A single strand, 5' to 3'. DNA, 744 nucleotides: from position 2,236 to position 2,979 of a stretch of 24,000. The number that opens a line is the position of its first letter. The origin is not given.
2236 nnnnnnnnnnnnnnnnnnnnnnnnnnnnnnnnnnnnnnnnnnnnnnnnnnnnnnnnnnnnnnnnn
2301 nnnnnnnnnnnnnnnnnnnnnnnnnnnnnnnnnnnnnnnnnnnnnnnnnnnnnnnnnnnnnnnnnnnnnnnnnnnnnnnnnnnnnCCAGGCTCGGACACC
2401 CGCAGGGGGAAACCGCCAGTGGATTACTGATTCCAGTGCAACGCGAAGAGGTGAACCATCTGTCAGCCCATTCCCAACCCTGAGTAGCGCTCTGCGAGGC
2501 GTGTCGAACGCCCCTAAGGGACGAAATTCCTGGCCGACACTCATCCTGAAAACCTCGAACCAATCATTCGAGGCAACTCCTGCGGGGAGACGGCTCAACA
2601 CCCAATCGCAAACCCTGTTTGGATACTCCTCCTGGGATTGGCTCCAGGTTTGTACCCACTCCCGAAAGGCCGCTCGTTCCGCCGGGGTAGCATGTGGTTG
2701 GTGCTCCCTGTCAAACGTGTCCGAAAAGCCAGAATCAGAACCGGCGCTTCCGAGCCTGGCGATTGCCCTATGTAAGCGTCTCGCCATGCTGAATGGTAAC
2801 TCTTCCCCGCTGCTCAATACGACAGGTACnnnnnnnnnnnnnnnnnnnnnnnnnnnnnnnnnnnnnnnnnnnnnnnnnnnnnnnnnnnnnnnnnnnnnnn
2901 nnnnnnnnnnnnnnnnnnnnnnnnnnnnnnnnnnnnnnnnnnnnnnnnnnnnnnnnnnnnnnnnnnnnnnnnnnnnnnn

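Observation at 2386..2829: In-frame insertion of about 148 residues inside alanyl-tRNA synthetase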

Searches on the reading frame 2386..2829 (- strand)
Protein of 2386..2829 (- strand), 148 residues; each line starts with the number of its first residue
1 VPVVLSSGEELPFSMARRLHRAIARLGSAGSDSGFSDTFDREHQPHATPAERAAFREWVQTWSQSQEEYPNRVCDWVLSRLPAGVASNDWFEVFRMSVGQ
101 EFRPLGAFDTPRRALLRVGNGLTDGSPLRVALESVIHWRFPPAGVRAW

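Call 3: search_protein_families(library=pfam, proteins=[window:2386-2829:-], max_evalue=1)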
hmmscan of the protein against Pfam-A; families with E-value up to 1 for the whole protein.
window:2386-2829:- (148 aa): 1 family
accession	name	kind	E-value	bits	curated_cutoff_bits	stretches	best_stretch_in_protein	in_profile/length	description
PF16220.10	DUF4880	-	0.028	14.7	25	1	43-60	11-28/43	Domain of unknown function (DUF4880)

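Call 5: find_homologous_proteins(query=window:2386-2829:-, max_evalue=0.01)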
Query window:2386-2829:-: 91 candidates shared short words with the query, none scored E <= 0.01.

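Call 6: search_protein_families(library=phrogs, proteins=[window:2386-2829:-], max_evalue=1)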
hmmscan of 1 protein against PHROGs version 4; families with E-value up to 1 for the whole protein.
window:2386-2829:- (148 aa): 0 families

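Call 21: search_protein_representatives(alignment_id=A1)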
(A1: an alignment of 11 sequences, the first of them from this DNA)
Query: 11 sequences, 145 profile positions. Proteins with E-value up to 0.001 (for the whole library): 5; up to 1e-10: 2; up to 1e-30: 0. The best 5 are listed.
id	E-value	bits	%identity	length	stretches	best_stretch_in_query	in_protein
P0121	2.4e-19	86.0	-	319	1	2-88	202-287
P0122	8.4e-11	58.3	-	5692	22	36-97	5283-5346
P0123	9.2e-10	55.0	-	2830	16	44-91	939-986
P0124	1.3e-07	48.0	-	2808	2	56-101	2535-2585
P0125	2.5e-04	37.3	-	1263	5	57-139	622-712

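Call 25: search_protein_families(library=pfam, proteins=[P0123, P0124, P0125], max_evalue=0.001)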
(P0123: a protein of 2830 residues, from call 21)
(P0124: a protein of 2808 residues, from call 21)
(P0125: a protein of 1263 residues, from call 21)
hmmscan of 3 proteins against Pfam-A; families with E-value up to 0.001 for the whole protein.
P0123 (2830 aa): 4 families
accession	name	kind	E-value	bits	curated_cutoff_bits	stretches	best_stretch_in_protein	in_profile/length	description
PF18363.6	PI_PP_I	-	4.1e-16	59.4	28.5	0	755-798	15-58/94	Phosphoinositide phosphatase insertion domain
PF17107.11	SesA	-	3.8e-13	50.1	26.3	0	695-786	21-107/122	N-terminal domain on NACHT_NTPase and P-loop NTPases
PF23149.1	UBA_Crd2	-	6e-09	36.6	27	0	1422-1457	5-40/108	Cdr2 UBA domain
PF18409.7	Plk4_PB2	-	1.4e-06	29.4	26.9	0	1660-1730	35-105/108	Polo-like Kinase 4 Polo Box 2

P0124 (2808 aa): 12 families
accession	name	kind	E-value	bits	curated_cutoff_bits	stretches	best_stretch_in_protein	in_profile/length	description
PF05184.20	SapB_1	-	0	1030.1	25.2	26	526-562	2-38/38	Saposin-like type B, region 1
PF03489.22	SapB_2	-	4.4e-292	940.9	21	25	567-600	1-34/34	Saposin-like type B, region 2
PF20825.2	Saposin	-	5.6e-168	550.8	27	19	799-889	2-89/131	Saposin-like domain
PF08519.17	RFC1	-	3.4e-24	86.2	23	0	1427-1484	47-107/158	Replication factor RFC1 C terminal domain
PF13023.12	HD_3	-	1.9e-21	77.1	22.5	0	2542-2579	74-111/165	HD domain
PF15210.11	SFTA2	-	3.7e-17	62.3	27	0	894-921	9-36/59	Surfactant-associated protein 2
PF17722.6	IFTAP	-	1.3e-13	51.9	29.3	0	524-593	109-180/234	Intraflagellar transport-associated protein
PF14181.11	YqfQ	-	5.1e-10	40.2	27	0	634-669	47-80/166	YqfQ-like protein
PF09744.14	RH1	-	5.9e-08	32.9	24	0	2383-2407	7-31/65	RILP homology 1 domain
PF13314.11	DUF4083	-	8.9e-07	29.2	25.4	0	1431-1449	36-54/57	Domain of unknown function (DUF4083)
PF13384.12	HTH_23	-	1.7e-06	28.1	24.6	0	486-509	10-33/50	Homeodomain-like domain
PF02199.20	SapA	-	1.3e-05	25.5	22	1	29-59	2-32/33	Saposin A-type domain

P0125 (1263 aa): 15 families
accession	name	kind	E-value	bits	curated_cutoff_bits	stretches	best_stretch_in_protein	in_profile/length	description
PF04122.17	CW_binding_2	-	6.7e-51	171.2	24.9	3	962-1054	1-72/73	Cell wall binding domain 2 (CWB2)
PF04513.17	Baculo_PEP_C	-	2.7e-10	40.9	38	0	340-413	31-103/140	Baculovirus polyhedron envelope protein, PEP, C terminus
PF04679.21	DNA_ligase_A_C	-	1.1e-09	39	27.5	0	537-578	11-50/94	ATP dependent DNA ligase C terminal region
PF06705.16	SF-assemblin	-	2e-08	34.3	30.6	0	629-744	58-174/247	SF-assemblin/beta giardin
PF01442.23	Apolipoprotein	-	6.8e-08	32.9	90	0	344-529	8-184/190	Apolipoprotein A1/A4/E domain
PF08919.15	F_actin_bind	-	2.6e-07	31.1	23.6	0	436-489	3-56/112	F-actin binding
PF08841.16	DDR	-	2.8e-06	27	24.6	0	488-546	5-65/328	Diol dehydratase reactivase ATPase-like domain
PF01858.22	RB_A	-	6.3e-06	26.7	25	0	751-817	9-75/196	Retinoblastoma-associated protein A domain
PF04632.18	FUSC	-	1.5e-05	24.2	30.9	0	422-539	515-639/660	Fusaric acid resistance protein family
PF19795.4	DUF6279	-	2.6e-05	24.7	27.7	0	326-435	41-151/195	Family of unknown function (DUF6279)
PF09447.15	Cnl2_NKP2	-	2.6e-05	24.6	27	0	627-663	24-62/65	Cnl2/NKP2 family protein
PF25340.1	BCD_RFX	-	8.5e-05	22.5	24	0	821-867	70-116/270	RFX BCD domain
PF10244.14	MRP-L51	-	0.00015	22.2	25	0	751-808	36-93/93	Mitochondrial ribosomal subunit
PF05073.17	Baculo_p24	-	0.00019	21.8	21.3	0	830-883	73-128/160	Baculovirus P24 capsid protein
PF21329.2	CYP38_PsbQ-like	-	0.00059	20.8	27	0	416-478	47-109/117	Peptidyl-prolyl cis-trans isomerase CYP38-like, PsbQ-like domain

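Call 33: find_related_loci(query=A1, collection=genome_contigs, flank=4000)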
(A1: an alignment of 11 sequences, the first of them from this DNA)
Query A1 (148 aa) in genome_contigs; peptide patterns used: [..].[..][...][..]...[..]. (x = any residue, [..] = any of these).
51 stretches matched a pattern; 1 encode a relative of the query (tblastn E <= 1e-3); 1 distinct loci.
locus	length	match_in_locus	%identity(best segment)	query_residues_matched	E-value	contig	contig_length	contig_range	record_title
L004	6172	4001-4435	35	1-148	8e-19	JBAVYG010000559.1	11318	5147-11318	MAG: Terriglobia bacterium isolate MFD02755_ilm_asm_bin12 k127_95628, whole genome shotgun sequence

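Call 42: predict_structure(alignment_id=A1)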
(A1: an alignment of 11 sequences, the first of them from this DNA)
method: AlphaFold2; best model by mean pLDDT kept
length: 148 residues; sequences in the alignment: 11
mean_pLDDT: 90.6   pTM: 0.83
mean pLDDT of the five models: 90.6, 90.2, 70.7, 67.4, 64.7
residues with pLDDT >= 90: 106; 70-90: 38; 50-70: 4; < 50: 0
segments of 3 or more residues with pLDDT < 50: none
pLDDT, mean of each block of 10 residues (from residue 1): 91 94 82 85 93 94 88 96 90 94 81 94 92 95 90
secondary structure, 60 per line:
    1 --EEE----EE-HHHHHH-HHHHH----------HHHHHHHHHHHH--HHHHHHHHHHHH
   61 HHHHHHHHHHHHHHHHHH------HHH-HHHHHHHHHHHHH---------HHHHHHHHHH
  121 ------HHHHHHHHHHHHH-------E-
elements in order: E3-5 H13-18 H20-24 H35-46 H49-78 H89-101 H111-120 H127-139

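Call 46: fold_search(model_id=the predicted structure, library=pdb)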
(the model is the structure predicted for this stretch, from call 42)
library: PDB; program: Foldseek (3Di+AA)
matches with E <= 10: 127; with E <= 0.001: 0
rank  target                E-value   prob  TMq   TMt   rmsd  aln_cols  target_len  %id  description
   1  5gqh_B                1.5e-01  0.28  0.24  0.26  13.7       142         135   13  Cryo-EM structure of PaeCas3-AcrF3 complex (released 2016-09-21)
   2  5gnf_A                1.9e-01  0.25  0.24  0.26  13.7       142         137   13  Crystal structure of anti-CRISPR protein AcrF3 (released 2016-09-21)
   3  5b7i_B                2.5e-01  0.21  0.24  0.25  13.2       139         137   13  Cas3-AcrF3 complex (released 2016-07-06)
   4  6cjd_MODEL_1_A        1.4e+00  0.23  0.23  0.26   8.2        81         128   14  NMR Structure of Salmonella Type III Secretion system protein OrgC (released 2018-08-01)
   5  1tzv                  1.4e+00  0.20  0.34  0.35  13.0       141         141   13  T. maritima NusB, P3121, Form 1 (released 2004-08-31)
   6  4h0m_A                1.4e+00  0.07  0.20  0.20  13.0       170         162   13  X-Ray Crystal Structure of Phycocyanin from Synechococcus elongatus sp. PCC 7942 (released 2013-03-06)
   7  5b7i_C                1.5e+00  0.06  0.21  0.23  13.9       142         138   15  Cas3-AcrF3 complex (released 2016-07-06)
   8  8sfl_A                2.1e+00  0.02  0.15  0.03  17.9       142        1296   12  WT CRISPR-Cas12a with a 15bp R-loop (released 2024-07-03)
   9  2z0q                  2.3e+00  0.04  0.19  0.10  18.8       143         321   10  Crystal structure of DH-PH domain of RhoGEF3(Xpln) (released 2008-05-13)
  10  6jpr_A                2.9e+00  0.08  0.30  0.28  14.8       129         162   14  Crystal structure of Phycocyanin from Nostoc sp. R76DM (released 2019-06-26)
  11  6zk9_f                2.9e+00  0.07  0.19  0.24  12.9        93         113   13  Peripheral domain of open complex I during turnover (released 2020-10-07)
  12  3vgo_B                2.9e+00  0.04  0.18  0.10  16.4       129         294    8  Crystal structure of the N-terminal fragment of Cbl-b (released 2011-12-14)
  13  3myi                  3.1e+00  0.04  0.20  0.19  15.1       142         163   10  Human metavinculin tail domain (released 2010-05-26)
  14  8sfi_A                3.1e+00  0.02  0.15  0.03  17.4       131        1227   16  WT CRISPR-Cas12a with a 8bp R-loop (released 2024-07-03)
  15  1tzw                  3.2e+00  0.11  0.33  0.34  13.0       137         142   13  T. maritima NusB, P3121, Form 2 (released 2004-08-31)
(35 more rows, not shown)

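Call 69: find_homologous_proteins(query=A1, max_evalue=0.001)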
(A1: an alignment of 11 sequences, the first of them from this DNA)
Query A1 (11 sequences): 5106 candidates shared short words with the query, none scored E <= 0.001.

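Call 70: find_related_loci(query=A1, collection=metagenome_contigs, flank=2000)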
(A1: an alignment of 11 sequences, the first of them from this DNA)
Query A1 (148 aa) in metagenome_contigs; peptide patterns used: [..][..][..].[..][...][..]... (x = any residue, [..] = any of these).
111 stretches matched a pattern; 6 encode a relative of the query (tblastn E <= 1e-3); 6 distinct loci.
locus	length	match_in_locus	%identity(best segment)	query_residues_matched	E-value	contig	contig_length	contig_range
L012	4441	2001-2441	48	1-148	1e-36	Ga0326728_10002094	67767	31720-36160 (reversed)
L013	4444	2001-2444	40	1-148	7e-30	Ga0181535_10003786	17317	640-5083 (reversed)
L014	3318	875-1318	40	1-148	7e-30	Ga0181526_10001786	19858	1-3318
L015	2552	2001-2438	44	1-147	7e-30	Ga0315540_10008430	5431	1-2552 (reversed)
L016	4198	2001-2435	34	1-148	1e-15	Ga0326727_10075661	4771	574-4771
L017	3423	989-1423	34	1-148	1e-15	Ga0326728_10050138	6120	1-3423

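Call 72: search_protein_families(library=ncbifam, proteins=[window:2386-2829:-], max_evalue=0.1)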
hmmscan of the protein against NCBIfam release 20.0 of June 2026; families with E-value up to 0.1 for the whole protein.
window:2386-2829:- (148 aa): 0 families

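Call 73: search_protein_families(library=padloc, proteins=[window:2386-2829:-], max_evalue=1)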
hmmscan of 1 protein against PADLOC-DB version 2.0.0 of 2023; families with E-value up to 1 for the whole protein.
window:2386-2829:- (148 aa): 1 family
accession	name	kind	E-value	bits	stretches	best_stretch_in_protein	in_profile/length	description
PDLC02686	Orf5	-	0.048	10.1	1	17-93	438-519/566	Orf5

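Call 75: fold_search(model_id=the predicted structure, library=viral)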
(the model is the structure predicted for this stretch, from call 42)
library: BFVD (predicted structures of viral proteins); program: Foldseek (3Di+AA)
matches with E <= 10: 115; with E <= 0.001: 0
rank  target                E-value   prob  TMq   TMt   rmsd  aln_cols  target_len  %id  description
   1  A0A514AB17            7.5e-01  0.25  0.33  0.10  12.4       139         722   13  (no name in the UniProt tables at hand)
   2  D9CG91                8.4e-01  0.30  0.33  0.36   9.5       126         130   14  (no name in the UniProt tables at hand)
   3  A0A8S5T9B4            8.4e-01  0.05  0.17  0.11  13.8       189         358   13  Uncharacterized protein [Podoviridae sp. ctrfz10]
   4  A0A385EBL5            1.5e+00  0.28  0.24  0.32   6.4        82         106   16  Uncharacterized protein [Caulobacter phage CcrBL10]
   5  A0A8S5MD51            1.6e+00  0.06  0.23  0.17  14.9       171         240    9  Uncharacterized protein [Podoviridae sp. cty0j11]
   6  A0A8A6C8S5            1.6e+00  0.04  0.17  0.08  17.9       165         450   11  (no name in the UniProt tables at hand)
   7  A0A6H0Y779            2.3e+00  0.08  0.27  0.17  11.5       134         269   12  (no name in the UniProt tables at hand)
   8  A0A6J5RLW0            2.3e+00  0.08  0.21  0.06  16.2       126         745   17  Peptidase M23 (Fragment) [uncultured Caudovirales phage]
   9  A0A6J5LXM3            2.8e+00  0.07  0.31  0.21  13.6       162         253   17  Uncharacterized protein [uncultured Caudovirales phage]
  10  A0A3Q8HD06            3.0e+00  0.07  0.23  0.31  11.0       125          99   15  (no name in the UniProt tables at hand)
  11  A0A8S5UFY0            3.0e+00  0.07  0.24  0.15  12.8       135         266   13  Putative nucleotidyltransferase [Myoviridae sp. ctshb19]
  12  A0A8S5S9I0            3.2e+00  0.05  0.23  0.16  12.5       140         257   16  Minor tail protein [Phage sp. ctGns7]
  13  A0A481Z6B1            3.3e+00  0.04  0.22  0.22  10.4       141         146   15  Uncharacterized protein [Pithovirus LCPAC202]
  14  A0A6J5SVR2            3.5e+00  0.04  0.21  0.22  11.5       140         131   10  Uncharacterized protein [uncultured Caudovirales phage]
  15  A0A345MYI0            3.5e+00  0.04  0.22  0.15  17.5       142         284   14  (no name in the UniProt tables at hand)
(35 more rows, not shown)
